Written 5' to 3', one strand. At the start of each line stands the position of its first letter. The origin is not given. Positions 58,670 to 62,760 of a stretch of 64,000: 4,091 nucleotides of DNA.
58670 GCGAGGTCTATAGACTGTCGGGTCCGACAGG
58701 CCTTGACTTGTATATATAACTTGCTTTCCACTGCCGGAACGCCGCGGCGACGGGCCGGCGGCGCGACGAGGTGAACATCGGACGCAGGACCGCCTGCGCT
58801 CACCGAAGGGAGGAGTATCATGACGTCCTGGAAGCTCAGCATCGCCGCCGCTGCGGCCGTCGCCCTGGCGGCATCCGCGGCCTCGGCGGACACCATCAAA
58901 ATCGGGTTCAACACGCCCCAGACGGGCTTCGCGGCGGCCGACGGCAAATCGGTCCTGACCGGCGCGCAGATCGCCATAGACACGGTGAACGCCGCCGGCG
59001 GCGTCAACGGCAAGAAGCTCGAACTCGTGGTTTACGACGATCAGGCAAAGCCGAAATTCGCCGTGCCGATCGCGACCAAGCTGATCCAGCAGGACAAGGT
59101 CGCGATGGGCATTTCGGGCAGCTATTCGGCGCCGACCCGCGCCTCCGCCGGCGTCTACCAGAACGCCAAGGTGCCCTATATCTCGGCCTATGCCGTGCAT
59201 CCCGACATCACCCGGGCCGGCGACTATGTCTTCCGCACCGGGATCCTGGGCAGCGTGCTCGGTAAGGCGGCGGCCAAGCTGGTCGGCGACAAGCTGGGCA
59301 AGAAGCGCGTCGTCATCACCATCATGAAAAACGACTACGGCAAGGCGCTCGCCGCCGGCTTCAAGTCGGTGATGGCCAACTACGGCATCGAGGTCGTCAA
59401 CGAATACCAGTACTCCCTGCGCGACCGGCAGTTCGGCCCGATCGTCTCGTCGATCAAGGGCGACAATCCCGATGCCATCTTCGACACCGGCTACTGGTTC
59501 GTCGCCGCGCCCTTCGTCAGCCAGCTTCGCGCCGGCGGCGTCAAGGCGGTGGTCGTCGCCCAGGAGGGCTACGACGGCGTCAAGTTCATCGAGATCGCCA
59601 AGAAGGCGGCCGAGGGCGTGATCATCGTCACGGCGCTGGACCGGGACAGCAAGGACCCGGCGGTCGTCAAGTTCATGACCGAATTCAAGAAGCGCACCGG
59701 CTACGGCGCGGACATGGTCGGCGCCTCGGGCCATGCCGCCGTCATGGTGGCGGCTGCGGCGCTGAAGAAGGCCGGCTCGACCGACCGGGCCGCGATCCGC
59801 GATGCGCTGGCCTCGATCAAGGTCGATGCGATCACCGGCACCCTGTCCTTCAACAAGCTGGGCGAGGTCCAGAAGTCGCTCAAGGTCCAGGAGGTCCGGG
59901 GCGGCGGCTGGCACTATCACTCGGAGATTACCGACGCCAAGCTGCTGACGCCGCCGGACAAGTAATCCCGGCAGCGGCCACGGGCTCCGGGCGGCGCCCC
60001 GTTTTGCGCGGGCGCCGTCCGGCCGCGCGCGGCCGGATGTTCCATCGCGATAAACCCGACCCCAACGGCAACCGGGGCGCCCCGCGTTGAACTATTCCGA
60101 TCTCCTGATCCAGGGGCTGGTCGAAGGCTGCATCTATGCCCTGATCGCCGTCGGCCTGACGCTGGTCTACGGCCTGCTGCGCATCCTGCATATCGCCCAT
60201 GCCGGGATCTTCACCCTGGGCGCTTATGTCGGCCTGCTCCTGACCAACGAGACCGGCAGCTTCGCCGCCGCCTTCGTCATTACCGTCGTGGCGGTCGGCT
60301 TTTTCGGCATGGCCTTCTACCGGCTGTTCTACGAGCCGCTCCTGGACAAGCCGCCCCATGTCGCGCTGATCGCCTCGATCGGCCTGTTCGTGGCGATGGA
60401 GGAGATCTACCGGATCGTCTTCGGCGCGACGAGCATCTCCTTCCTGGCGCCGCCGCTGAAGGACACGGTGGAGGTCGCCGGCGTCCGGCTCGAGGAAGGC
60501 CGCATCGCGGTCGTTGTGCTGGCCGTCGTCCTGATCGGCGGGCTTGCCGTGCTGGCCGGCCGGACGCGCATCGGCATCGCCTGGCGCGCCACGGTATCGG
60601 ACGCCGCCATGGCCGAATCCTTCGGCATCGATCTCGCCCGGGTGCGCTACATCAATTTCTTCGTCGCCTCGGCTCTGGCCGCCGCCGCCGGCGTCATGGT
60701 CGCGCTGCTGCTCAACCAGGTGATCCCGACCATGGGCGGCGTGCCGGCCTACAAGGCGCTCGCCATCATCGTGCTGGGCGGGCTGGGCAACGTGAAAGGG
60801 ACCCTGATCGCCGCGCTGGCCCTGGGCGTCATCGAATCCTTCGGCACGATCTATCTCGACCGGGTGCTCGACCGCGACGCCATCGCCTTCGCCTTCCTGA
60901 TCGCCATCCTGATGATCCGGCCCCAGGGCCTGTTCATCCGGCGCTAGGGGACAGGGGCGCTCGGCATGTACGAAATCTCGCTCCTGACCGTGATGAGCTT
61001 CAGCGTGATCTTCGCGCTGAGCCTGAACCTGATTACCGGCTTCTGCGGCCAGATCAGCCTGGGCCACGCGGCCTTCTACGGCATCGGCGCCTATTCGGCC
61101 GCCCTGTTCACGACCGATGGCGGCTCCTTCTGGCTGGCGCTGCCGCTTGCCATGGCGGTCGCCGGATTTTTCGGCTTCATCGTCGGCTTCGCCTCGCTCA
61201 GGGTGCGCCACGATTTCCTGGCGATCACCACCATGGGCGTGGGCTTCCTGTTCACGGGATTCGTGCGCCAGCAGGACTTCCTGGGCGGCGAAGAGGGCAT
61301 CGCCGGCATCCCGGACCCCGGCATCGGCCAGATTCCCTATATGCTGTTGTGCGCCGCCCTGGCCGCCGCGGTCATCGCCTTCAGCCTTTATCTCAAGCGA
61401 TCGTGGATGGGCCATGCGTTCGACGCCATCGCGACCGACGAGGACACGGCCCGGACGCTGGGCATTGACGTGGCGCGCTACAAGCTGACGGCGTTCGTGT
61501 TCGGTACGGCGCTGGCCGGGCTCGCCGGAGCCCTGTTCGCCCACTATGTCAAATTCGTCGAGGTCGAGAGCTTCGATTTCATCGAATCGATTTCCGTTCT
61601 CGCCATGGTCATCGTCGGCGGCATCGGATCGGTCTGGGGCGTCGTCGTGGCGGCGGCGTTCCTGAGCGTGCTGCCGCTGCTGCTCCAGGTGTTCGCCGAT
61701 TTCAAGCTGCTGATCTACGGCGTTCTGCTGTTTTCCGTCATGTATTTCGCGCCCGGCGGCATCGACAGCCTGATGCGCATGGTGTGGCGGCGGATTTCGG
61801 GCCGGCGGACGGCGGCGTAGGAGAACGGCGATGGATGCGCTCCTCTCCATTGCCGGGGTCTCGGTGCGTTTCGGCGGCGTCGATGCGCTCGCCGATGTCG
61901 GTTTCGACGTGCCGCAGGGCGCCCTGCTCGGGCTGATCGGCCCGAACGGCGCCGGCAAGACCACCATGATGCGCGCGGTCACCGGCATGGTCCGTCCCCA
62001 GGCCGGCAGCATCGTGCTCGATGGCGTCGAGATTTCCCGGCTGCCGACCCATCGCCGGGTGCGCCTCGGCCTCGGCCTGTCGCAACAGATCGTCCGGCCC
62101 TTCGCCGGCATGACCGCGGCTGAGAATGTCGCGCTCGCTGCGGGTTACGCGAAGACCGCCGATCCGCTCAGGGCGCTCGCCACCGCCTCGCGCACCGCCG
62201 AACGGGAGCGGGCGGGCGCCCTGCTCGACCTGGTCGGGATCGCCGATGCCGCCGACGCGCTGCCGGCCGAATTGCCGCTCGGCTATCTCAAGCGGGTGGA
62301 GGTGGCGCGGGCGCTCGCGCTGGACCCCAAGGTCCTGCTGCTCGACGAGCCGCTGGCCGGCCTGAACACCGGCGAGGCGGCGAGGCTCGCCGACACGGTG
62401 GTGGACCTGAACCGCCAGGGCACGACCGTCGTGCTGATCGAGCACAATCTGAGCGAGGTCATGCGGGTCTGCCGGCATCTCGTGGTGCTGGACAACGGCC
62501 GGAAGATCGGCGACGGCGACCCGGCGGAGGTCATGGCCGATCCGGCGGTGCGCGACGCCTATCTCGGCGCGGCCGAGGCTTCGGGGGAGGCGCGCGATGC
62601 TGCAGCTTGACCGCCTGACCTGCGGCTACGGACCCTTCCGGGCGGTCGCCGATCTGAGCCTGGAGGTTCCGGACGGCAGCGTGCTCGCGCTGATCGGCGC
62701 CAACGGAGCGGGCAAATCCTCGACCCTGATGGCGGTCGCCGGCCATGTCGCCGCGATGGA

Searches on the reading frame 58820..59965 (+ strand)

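Call 56: search_protein_families(library=pfam, proteins=[window:58820-59965:+], max_evalue=0.000001)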
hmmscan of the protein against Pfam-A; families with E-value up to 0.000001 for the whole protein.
window:58820-59965:+ (381 aa): 3 families
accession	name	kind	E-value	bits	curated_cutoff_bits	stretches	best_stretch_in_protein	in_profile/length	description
PF13458.12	Peripla_BP_6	-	6.6e-63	213.9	31.7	1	25-361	1-341/343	Periplasmic binding protein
PF13433.12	Peripla_BP_5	-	1.4e-25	90.6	27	1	26-356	1-333/363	Periplasmic binding protein domain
PF01094.35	ANF_receptor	-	1.6e-17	64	25.4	1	47-356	4-347/353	Receptor family ligand binding region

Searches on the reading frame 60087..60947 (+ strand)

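Call 56: search_protein_families(library=pfam, proteins=[window:60087-60947:+], max_evalue=0.000001)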
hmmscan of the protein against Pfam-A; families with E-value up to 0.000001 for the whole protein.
window:60087-60947:+ (286 aa): 1 family
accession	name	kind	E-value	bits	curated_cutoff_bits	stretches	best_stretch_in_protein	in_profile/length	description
PF02653.21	BPD_transp_2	-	1.3e-35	123.3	26.8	1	7-275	2-269/269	Branched-chain amino acid transport system / permease component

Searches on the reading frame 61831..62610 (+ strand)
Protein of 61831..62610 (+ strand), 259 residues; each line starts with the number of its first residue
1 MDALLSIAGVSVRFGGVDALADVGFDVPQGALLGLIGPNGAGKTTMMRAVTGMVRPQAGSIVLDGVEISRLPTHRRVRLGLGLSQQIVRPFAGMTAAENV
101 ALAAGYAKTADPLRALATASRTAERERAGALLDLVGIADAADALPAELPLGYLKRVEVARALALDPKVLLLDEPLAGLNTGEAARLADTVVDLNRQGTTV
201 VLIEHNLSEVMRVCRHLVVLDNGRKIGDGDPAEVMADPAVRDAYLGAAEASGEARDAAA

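Call 56: search_protein_families(library=pfam, proteins=[window:61831-62610:+], max_evalue=0.000001)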
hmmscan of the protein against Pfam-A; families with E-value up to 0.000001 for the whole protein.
window:61831-62610:+ (259 aa): 2 families
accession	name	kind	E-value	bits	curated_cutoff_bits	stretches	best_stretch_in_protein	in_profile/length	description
PF00005.33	ABC_tran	-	1e-27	97.8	25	1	21-176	2-137/137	ABC transporter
PF12399.14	BCA_ABC_TP_C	-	1.3e-10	41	25.5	1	224-249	1-26/27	Branched-chain amino acid ATP-binding cassette transporter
